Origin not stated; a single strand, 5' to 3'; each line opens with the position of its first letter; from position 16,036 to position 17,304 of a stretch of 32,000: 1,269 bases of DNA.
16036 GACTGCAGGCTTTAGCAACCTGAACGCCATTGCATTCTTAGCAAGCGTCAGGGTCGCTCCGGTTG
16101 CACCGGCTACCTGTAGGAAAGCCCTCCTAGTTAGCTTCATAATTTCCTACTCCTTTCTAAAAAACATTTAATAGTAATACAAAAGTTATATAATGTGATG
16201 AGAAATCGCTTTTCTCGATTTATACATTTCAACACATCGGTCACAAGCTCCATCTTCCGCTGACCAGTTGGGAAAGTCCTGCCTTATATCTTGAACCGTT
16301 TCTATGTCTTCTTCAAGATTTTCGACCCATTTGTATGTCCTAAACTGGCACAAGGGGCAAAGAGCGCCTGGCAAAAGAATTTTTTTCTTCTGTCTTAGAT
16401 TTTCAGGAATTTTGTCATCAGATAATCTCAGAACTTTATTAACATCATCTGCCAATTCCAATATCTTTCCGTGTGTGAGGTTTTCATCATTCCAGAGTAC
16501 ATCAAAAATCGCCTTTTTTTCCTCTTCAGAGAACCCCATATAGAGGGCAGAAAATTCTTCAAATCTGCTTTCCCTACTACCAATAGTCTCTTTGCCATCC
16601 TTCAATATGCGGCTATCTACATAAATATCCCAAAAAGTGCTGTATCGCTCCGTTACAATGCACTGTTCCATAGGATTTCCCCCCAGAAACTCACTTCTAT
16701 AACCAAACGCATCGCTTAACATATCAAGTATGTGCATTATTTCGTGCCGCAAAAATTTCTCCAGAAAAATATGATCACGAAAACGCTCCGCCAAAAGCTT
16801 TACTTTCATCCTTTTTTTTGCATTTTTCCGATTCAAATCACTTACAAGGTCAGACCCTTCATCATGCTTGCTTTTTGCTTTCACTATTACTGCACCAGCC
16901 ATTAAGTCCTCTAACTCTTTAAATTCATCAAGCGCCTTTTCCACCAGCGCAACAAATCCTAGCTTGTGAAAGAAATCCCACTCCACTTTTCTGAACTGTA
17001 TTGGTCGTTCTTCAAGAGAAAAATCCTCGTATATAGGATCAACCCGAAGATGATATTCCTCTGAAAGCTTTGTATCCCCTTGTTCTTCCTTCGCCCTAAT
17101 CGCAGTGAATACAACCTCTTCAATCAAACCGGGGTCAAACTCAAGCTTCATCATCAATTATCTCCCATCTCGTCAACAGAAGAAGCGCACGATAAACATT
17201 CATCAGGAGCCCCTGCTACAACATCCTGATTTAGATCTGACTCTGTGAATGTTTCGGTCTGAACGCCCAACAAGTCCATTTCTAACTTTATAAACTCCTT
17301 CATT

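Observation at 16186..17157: HExxH plus zinc-ribbon protein translationally coupled between the NXR chaperone and nxrA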

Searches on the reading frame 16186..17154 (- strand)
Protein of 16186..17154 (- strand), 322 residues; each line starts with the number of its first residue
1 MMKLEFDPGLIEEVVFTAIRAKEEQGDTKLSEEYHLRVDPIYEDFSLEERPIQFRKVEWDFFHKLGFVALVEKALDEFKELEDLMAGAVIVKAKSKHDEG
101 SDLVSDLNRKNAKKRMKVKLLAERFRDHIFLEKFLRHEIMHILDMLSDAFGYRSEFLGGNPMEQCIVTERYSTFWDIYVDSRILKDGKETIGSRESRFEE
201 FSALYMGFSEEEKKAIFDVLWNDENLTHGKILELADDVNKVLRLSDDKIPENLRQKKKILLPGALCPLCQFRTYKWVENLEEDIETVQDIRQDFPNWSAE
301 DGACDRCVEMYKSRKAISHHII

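Call 3: search_protein_families(library=pfam, proteins=[window:16186-17154:-], max_evalue=0.1)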
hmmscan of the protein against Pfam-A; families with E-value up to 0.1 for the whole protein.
window:16186-17154:- (322 aa): 1 family
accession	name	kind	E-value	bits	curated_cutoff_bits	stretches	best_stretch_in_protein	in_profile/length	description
PF05952.17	ComX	-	0.055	13.8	25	0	205-222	26-43/55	Bacillus competence pheromone ComX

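Call 4: search_protein_families(library=ncbifam, proteins=[window:16186-17154:-], max_evalue=0.1)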
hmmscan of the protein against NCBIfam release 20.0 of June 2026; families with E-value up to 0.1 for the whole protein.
window:16186-17154:- (322 aa): 0 families

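Call 5: find_homologous_proteins(query=window:16186-17154:-, max_evalue=0.001)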
Query window:16186-17154:- (322 aa): 50 proteins with E <= 0.001 among 1889 candidates.
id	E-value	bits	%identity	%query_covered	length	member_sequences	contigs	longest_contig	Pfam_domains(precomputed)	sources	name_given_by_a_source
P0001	1.6e-210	716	99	100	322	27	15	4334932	-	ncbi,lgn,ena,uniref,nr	ncbi:hypothetical protein KsCSTR_07990 [Candidatus Kuenenia stuttgartiensis]|uniref:Uncharacterized 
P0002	5.2e-168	577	78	100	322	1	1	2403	-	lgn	-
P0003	1.3e-150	519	68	100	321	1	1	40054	-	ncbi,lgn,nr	ncbi:MAG: hypothetical protein E3K37_14640 [Candidatus Kuenenia sp.]|nr:hypothetical protein [Candid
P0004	5.5e-149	514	69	100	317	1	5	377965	-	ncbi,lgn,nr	ncbi:MAG: hypothetical protein MRJ65_10390 [Candidatus Brocadiaceae bacterium]|nr:hypothetical prote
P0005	1.6e-147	509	68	99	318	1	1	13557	-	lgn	-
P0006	1.8e-141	489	66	100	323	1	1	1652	-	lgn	-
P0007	1.1e-127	444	59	99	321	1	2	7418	-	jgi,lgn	-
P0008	2.3e-126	440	79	75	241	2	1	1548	-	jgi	-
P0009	7.1e-119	415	57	98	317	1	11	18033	-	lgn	-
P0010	2.0e-117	410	55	98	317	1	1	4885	-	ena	-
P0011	4.2e-117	409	55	97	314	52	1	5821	-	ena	-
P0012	3.1e-116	406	55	97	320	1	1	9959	-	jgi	-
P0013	2.2e-115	404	58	98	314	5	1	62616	-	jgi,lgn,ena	-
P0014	3.1e-115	403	55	98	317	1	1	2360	-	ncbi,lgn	-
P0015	7.4e-115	402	55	98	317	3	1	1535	-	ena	-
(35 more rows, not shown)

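Call 12: search_solved_structures(query=A1, max_evalue=10, show_alignments=3)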
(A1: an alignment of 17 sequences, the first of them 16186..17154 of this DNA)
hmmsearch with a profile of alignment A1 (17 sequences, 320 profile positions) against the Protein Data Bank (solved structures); distinct sequences matched with E-value up to 10: 2.
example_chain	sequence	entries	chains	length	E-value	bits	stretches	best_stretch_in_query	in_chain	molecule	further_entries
6fkf_d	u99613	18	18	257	1.1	11.8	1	67-121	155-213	ATP synthase delta chain, chloroplastic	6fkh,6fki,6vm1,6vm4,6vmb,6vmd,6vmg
36rp_P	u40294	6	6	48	1.3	11.6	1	248-278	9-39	DNA-directed RNA polymerase subunit Rpo12 | DNA-directed RNA polymerase subunit P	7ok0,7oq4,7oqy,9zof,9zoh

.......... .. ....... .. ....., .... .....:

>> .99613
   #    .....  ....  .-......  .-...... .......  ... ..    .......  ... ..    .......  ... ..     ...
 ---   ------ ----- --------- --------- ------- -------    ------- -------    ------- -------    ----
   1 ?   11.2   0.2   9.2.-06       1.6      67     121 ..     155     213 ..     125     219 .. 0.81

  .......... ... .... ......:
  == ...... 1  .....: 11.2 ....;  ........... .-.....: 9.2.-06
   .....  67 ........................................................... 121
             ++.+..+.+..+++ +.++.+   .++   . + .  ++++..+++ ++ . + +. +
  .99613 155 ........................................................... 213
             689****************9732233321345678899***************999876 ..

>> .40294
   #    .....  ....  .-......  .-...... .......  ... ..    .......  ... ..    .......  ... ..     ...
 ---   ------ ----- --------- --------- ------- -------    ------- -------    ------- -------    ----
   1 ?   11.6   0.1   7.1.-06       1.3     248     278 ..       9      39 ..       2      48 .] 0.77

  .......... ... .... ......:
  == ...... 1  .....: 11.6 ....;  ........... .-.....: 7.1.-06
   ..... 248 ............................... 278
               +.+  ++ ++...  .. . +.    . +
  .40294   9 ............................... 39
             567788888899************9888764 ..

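Call 18: predict_structure(alignment_id=A1)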
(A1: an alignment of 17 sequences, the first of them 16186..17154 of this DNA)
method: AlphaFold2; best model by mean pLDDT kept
length: 322 residues; sequences in the alignment: 17
mean_pLDDT: 86.6   pTM: 0.76
mean pLDDT of the five models: 86.6, 85.9, 85.3, 84.5, 83.1
residues with pLDDT >= 90: 178; 70-90: 108; 50-70: 28; < 50: 8
segments of 3 or more residues with pLDDT < 50: 255-257, 320-322
pLDDT, mean of each block of 10 residues (from residue 1): 89 95 95 96 95 95 95 92 90 90 76 88 93 95 91 67 81 94 94 95 84 92 91 87 73 52 78 81 89 88 88 72 41
secondary structure, 60 per line:
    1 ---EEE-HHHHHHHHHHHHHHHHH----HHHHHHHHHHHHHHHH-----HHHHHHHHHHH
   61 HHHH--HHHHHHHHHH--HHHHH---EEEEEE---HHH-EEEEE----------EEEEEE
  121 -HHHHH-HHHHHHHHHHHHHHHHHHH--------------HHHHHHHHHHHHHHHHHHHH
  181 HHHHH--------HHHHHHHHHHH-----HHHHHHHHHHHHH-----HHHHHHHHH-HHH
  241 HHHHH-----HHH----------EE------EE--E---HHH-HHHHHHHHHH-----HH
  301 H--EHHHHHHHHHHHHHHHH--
elements in order: E4-6 H8-24 H29-44 H50-64 H67-76 H79-83 E87-92 E100-104 E115-120 H122-126 H128-146 H161-185 H194-204 H210-222 H228-236 H238-245 H284-293 H305-320

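Call 20: search_protein_representatives(alignment_id=A1)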
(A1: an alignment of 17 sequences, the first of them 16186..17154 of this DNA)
Query: 17 sequences, 320 profile positions. Proteins with E-value up to 0.001 (for the whole library): 928; up to 1e-10: 704; up to 1e-30: 243. The best 150 are listed.
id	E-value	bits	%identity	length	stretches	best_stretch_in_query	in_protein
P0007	3.8e-162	555.5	-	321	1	1-319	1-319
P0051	2.3e-100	352.5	-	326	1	1-313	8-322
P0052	6.9e-90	318.1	-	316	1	1-315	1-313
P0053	4.8e-89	315.3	-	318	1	1-312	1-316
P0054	5.5e-87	308.6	-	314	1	1-314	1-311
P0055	1.1e-86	307.6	-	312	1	1-314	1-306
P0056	1.4e-85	304.0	-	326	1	1-315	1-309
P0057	2.1e-85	303.4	-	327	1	2-313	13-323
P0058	9.5e-85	301.2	-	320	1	1-316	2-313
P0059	2.0e-83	296.8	-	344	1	1-316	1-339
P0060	5.6e-82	292.1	-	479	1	1-314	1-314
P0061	1.6e-81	290.6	-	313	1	1-313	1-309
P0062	2.8e-81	289.8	-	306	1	1-314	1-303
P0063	2.0e-80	287.0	-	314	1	2-315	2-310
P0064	4.7e-80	285.8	-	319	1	1-313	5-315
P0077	3.1e-71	256.8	-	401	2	77-314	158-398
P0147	1.2e-43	166.1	-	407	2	1-234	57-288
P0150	2.5e-43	165.1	-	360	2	116-314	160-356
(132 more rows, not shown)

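Call 24: fold_search(model_id=the predicted structure, library=pdb)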
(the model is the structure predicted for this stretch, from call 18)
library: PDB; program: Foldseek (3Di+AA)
matches with E <= 10: 78; with E <= 0.001: 0
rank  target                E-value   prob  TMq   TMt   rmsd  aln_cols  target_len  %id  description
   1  3nqx                  2.5e-01  0.18  0.21  0.22   9.5       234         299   10  Crystal structure of vibriolysin MCP-02 mature enzyme, a zinc metalloprotease from M4 family (released 2010-10-06)
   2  5cwo_A                9.9e-01  0.06  0.13  0.17  19.1       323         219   13  Crystal structure of de novo designed helical repeat protein DHR76 (released 2015-12-16)
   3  3nqz_B                1.2e+00  0.09  0.21  0.21   9.5       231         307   11  Crystal structure of the autoprocessed Vibriolysin MCP-02 with E369A mutation (released 2010-10-06)
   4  6a8j_C                1.9e+00  0.08  0.17  0.13  16.1       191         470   12  Crystal structure of bacterial protein toxins (released 2018-10-10)
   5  7a0p                  2.1e+00  0.05  0.13  0.06  14.8       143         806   13  Neisseria gonorrhoeae Leucyl-tRNA Synthetase in Complex with Compound 11i (released 2020-12-02)
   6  7nty                  2.2e+00  0.05  0.13  0.06  14.4       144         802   12  Crystal Structure of Neisseria gonorrhoeae LeuRS L550A mutant (released 2022-08-31)
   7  6ykl                  2.2e+00  0.04  0.12  0.06  14.7       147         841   13  Neisseria gonorrhoeae Leucyl-tRNA Synthetase in Complex with Compound 11k (released 2020-12-02)
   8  7nu1                  2.3e+00  0.03  0.09  0.04  15.7       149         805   13  Crystal Structure of Neisseria gonorrhoeae LeuRS E169G mutant (released 2022-08-31)
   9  7ntz                  2.5e+00  0.04  0.12  0.06  14.5       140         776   13  Crystal Structure of Neisseria gonorrhoeae LeuRS L550A mutant in Complex with the Reaction Intermediate Leu-AMP (released 2022-08-31)
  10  1xfu_A                2.5e+00  0.02  0.13  0.07  21.1       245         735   11  Crystal structure of anthrax edema factor (EF) truncation mutant, EF-delta 64 in complex with calmodulin (released 2005-05-03)
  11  9clp_A                2.6e+00  0.09  0.13  0.11  10.5        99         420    9  Structure of ecarin from the venom of Kenyan saw-scaled viper in complex with the Fab of neutralizing antibody H11 (released 2024-09-11)
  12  6ykk                  3.0e+00  0.04  0.13  0.06  14.7       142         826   13  Neisseria gonorrhoeae Leucyl-tRNA Synthetase in Complex with Compound 15 (released 2020-12-02)
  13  7nu4                  3.0e+00  0.02  0.10  0.05  15.4       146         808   14  Crystal Structure of Neisseria gonorrhoeae LeuRS (released 2022-08-31)
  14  6ohj_A                3.0e+00  0.02  0.09  0.14  13.8       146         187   12  Crystal Structure of the Debrominase Bmp8 C82A in Complex with 2,3,4-tribromopyrrole (released 2019-05-29)
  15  5txv_I                3.0e+00  0.01  0.10  0.10  22.2       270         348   10  HslU P21 cell with 4 hexamers (released 2017-03-01)
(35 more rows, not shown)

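Call 29: find_related_loci(query=A3, collection=genome_contigs, flank=10000)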
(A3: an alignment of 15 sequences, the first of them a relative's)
Query A3 (316 aa) in genome_contigs; peptide patterns used: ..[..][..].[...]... (x = any residue, [..] = any of these).
507 stretches matched a pattern; 463 encode a relative of the query (tblastn E <= 1e-3); the best 80 are kept; 80 distinct loci.
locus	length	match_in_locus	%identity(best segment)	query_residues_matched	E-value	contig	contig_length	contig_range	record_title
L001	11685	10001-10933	44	1-309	2e-86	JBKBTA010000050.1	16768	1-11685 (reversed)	MAG: Candidatus Brocadia sp. isolate 21I_052.bin.35 NODE_50_length_16768_cov_4.934336, whole genome shotgun sequence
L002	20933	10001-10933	42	1-309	1e-83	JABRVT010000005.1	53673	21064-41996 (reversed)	MAG: Candidatus Brocadia sp. isolate MAG-01r c_000000000188, whole genome shotgun sequence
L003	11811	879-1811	44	1-309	6e-83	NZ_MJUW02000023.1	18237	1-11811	Candidatus Brocadia sapporoensis strain 40 NODE_488_length_18237_cov_348.59, whole genome shotgun sequence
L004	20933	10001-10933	43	1-309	8e-83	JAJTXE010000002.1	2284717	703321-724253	MAG: Candidatus Brocadia sp. isolate DTUAMX2 2-Genome30, whole genome shotgun sequence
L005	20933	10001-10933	43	1-309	3e-82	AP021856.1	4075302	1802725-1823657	Candidatus Brocadia pituitae DNA, complete genome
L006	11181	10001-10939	43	1-311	3e-81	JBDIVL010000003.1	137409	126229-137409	MAG: Candidatus Brocadiaceae bacterium isolate Bin_5 NODE_89_length_137409_cov_8.846848, whole genome shotgun sequence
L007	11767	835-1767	40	1-309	8e-81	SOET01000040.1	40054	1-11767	MAG: Candidatus Kuenenia hertensis isolate YC6 NODE_2737_length_40054_cov_263.525488, whole genome shotgun sequence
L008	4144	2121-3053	42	1-309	3e-80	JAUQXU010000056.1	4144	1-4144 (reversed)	MAG: Candidatus Brocadia sp. isolate BIN37 contig_38850, whole genome shotgun sequence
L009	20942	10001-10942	41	1-312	1e-79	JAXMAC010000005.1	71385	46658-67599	MAG: Candidatus Brocadiaceae bacterium isolate STL-AMX1 opera.44.fa-5, whole genome shotgun sequence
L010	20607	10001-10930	42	1-308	1e-78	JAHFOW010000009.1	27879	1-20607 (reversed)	MAG: Planctomycetota bacterium isolate nzgw512 NODE_888_length_27880_cov_7.852841, whole genome shotgun sequence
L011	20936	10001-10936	40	1-309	3e-78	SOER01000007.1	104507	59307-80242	MAG: Candidatus Loosdrechtia aerotolerans isolate YC1 NODE_7_length_104603_cov_12.081856, whole genome shotgun sequence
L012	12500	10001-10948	40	1-314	2e-78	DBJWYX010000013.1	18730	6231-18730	MAG TPA_asm: Candidatus Wunengus sp. YC64 NODE_1211_length_18730_cov_7.771138, whole genome shotgun sequence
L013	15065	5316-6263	40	1-314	2e-77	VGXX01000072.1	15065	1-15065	MAG: Planctomycetota bacterium isolate M_DeepCast_100m_m2_243 M_DeepCast_100m_m2_243_Ga0194119_10007718, whole genome sh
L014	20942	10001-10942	42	1-312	4e-77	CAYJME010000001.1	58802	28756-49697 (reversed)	MAG TPA_asm: uncultured candidatus Brocadiaceae bacterium isolate ERP124720_co1_148 genome assembly, contig: NODE_727_le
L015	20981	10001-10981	42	1-311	5e-77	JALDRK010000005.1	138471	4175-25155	MAG: Nitrospirales bacterium isolate RBC_NOB5 BC1.72.fa-5, whole genome shotgun sequence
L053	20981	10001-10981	40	1-311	2e-74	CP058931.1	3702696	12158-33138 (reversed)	MAG: Nitrospira sp. isolate DJ chromosome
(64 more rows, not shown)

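Call 34: find_homologous_proteins(query=A4, max_evalue=0.001)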
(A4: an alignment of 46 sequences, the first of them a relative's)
Query A4 (46 sequences) (314 aa, profile of the alignment): 432 proteins with E <= 0.001 among 8000 candidates; the best 120 are listed.
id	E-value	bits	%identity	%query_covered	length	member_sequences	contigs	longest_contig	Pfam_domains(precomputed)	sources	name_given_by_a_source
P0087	4.2e-110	386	100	100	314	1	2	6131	-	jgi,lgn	jgi:hypothetical protein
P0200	3.9e-107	376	45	97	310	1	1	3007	-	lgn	-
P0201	3.3e-106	373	44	98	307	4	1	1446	-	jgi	-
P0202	5.2e-106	373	45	96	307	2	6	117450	-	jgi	jgi:hypothetical protein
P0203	5.4e-106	373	47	96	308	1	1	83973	-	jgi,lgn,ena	-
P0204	6.0e-106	373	47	96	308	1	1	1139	-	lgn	-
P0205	1.2e-105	372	43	96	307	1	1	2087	-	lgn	-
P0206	1.8e-105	371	47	96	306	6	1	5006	-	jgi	jgi:transposase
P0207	3.4e-105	370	44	96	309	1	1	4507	-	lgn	-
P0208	8.9e-105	369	44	98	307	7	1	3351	-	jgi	jgi:hypothetical protein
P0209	1.9e-104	368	47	96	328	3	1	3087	-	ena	-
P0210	3.0e-104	367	45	99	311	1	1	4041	-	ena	-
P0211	5.1e-104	366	46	97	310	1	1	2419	-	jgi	jgi:hypothetical protein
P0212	5.8e-104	366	45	97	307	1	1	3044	-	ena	-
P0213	7.8e-104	366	40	99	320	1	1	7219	-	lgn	-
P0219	2.8e-103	364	42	99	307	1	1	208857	-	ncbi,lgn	-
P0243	1.7e-101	358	42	96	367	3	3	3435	-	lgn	-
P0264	1.1e-100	355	44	96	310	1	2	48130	-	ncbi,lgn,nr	ncbi:MAG: hypothetical protein HY735_13445 [Verrucomicrobia bacterium]|nr:hypothetical protein [Verr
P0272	2.5e-100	354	44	100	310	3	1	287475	-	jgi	jgi:hypothetical protein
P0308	1.2e-97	345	43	96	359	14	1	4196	-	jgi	jgi:hypothetical protein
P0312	3.3e-97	344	50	61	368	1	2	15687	-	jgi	jgi:hypothetical protein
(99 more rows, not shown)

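Call 35: find_encoding_contigs(protein=P0219, flank=10000, max_places=2)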
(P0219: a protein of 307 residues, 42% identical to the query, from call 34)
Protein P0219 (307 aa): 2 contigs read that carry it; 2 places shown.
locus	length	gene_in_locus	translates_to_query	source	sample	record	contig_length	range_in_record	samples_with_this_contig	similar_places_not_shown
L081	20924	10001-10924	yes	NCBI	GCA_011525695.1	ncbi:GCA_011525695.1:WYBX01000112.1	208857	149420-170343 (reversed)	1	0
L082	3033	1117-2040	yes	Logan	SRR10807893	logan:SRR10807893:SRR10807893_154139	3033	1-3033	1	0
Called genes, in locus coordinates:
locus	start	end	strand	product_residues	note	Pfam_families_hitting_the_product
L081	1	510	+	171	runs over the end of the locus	-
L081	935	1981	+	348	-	PF17761:DUF1016_N, PF06250:YhcG_C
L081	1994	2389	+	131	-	PF13412:HTH_24 (weak)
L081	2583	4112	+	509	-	PF00034:Cytochrom_C, PF13442:Cytochrome_CBB3, PF00034:Cytochrom_C, PF13442:Cytochrome_CBB3, PF09459:EB_dh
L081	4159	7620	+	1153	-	PF00384:Molybdopterin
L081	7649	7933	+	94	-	-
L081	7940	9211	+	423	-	PF12797:Fer4_2 (faint), PF12837:Fer4_6 (faint), PF13247:Fer4_11, PF12838:Fer4_7, PF13237:Fer4_10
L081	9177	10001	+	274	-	PF02613:Nitrate_red_del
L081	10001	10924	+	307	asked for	-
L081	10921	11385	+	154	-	PF03473:MOSC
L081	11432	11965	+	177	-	PF12804:NTP_transf_3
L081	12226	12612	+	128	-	PF01243:PNPOx_N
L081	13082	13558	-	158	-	PF18760:ART-PolyVal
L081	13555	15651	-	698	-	PF00239:Resolvase, PF07508:Recombinase, PF13408:Zn_ribbon_recom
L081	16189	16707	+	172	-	PF01476:LysM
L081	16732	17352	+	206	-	PF00293:NUDIX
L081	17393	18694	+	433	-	-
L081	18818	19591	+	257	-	PF01127:Sdh_cyt (faint)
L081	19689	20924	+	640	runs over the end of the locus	PF00890:FAD_binding_2, PF01134:GIDA (faint), PF01266:DAO (weak), PF07992:Pyr_redox_2 (faint), PF02910:Succ_DH_flav_C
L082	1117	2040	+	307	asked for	-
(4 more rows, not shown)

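Call 36: find_encoding_contigs(protein=P0264, flank=10000, max_places=2)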
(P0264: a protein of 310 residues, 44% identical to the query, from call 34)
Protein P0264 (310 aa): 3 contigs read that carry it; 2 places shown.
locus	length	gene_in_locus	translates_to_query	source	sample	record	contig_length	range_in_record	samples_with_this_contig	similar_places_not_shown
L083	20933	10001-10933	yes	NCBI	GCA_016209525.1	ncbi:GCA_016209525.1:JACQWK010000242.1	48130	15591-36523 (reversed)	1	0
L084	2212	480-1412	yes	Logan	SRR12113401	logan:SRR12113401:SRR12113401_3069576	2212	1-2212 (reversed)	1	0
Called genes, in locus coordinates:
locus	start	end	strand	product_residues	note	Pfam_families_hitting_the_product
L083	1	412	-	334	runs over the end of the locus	PF19081:Ig_7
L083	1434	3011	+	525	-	PF00034:Cytochrom_C, PF13442:Cytochrome_CBB3, PF00034:Cytochrom_C, PF13442:Cytochrome_CBB3, PF09459:EB_dh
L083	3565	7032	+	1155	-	PF00384:Molybdopterin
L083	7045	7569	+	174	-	-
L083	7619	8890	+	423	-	PF13187:Fer4_9 (faint), PF12797:Fer4_2 (faint), PF12837:Fer4_6 (faint), PF13247:Fer4_11, PF12838:Fer4_7, PF13237:Fer4_10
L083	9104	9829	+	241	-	PF02613:Nitrate_red_del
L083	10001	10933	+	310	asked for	-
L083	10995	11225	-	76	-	-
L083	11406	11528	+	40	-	-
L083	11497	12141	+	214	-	PF14522:Cytochrome_C7 (faint), PF14537:Cytochrom_c3_2 (faint), PF09699:Paired_CXXCH_1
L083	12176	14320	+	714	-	-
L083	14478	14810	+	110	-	PF13442:Cytochrome_CBB3, PF00034:Cytochrom_C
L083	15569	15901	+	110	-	PF00034:Cytochrom_C, PF13442:Cytochrome_CBB3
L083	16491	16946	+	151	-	PF14522:Cytochrome_C7 (faint), PF14537:Cytochrom_c3_2 (faint)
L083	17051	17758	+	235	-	PF13187:Fer4_9 (faint), PF00037:Fer4 (weak), PF12797:Fer4_2 (weak), PF12838:Fer4_7 (weak), PF13247:Fer4_11, PF13237:Fer4_10 (weak), PF00037:Fer4 (weak), PF12797:Fer4_2 (weak), +6 more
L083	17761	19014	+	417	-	PF03916:NrfD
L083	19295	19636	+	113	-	PF13442:Cytochrome_CBB3, PF00034:Cytochrom_C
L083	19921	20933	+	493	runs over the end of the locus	PF03264:Cytochrom_NNT (weak), PF14522:Cytochrome_C7 (faint)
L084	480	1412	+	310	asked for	-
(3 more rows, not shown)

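Call 37: find_encoding_contigs(protein=P0272, flank=10000, max_places=2)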
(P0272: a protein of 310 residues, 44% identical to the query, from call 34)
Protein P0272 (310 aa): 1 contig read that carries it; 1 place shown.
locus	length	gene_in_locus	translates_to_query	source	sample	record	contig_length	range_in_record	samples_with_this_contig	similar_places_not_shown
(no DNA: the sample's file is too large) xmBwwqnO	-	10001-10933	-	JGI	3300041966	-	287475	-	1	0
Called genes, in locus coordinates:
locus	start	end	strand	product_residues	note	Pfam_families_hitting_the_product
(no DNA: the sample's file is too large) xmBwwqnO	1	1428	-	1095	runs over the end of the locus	PF13927:Ig_3, PF00047:ig (faint), PF13927:Ig_3 (weak), PF07679:I-set (weak), PF13895:Ig_2 (weak), PF13927:Ig_3, PF07679:I-set, PF13927:Ig_3, +1 more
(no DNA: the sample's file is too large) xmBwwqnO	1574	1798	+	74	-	-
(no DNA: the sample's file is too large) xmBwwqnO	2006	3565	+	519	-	PF00034:Cytochrom_C, PF13442:Cytochrome_CBB3, PF00034:Cytochrom_C, PF13442:Cytochrome_CBB3, PF09459:EB_dh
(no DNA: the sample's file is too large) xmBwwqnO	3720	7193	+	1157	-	PF00384:Molybdopterin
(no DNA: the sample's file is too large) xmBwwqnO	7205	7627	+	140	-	-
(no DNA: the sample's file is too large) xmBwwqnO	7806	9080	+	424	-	PF13187:Fer4_9 (faint), PF12797:Fer4_2 (faint), PF12837:Fer4_6 (faint), PF14697:Fer4_21 (faint), PF13247:Fer4_11, PF12838:Fer4_7, PF13237:Fer4_10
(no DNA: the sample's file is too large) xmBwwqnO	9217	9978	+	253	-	PF02613:Nitrate_red_del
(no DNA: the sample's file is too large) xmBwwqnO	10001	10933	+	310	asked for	-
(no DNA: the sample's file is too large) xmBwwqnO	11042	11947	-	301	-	PF00722:Glyco_hydro_16, PF26113:GH16_XgeA, PF03935:SKN1_KRE6_Sbg1 (weak)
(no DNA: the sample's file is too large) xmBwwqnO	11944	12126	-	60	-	-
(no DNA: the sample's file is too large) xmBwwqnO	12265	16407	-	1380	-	PF03160:Calx-beta (weak)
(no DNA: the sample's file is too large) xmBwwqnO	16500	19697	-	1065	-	PF00069:Pkinase, PF07714:PK_Tyr_Ser-Thr, PF25391:WD40_Gbeta, PF00400:WD40, PF23414:Beta-prop_EML_2, PF24105:Beta-prop_CAF1B_HIR1, PF24780:WD40_MABP1-WDR62_1st, PF24796:WDR55, +94 more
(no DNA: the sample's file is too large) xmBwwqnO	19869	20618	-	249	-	PF04542:Sigma70_r2 (faint)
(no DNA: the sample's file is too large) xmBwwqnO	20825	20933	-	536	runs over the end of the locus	-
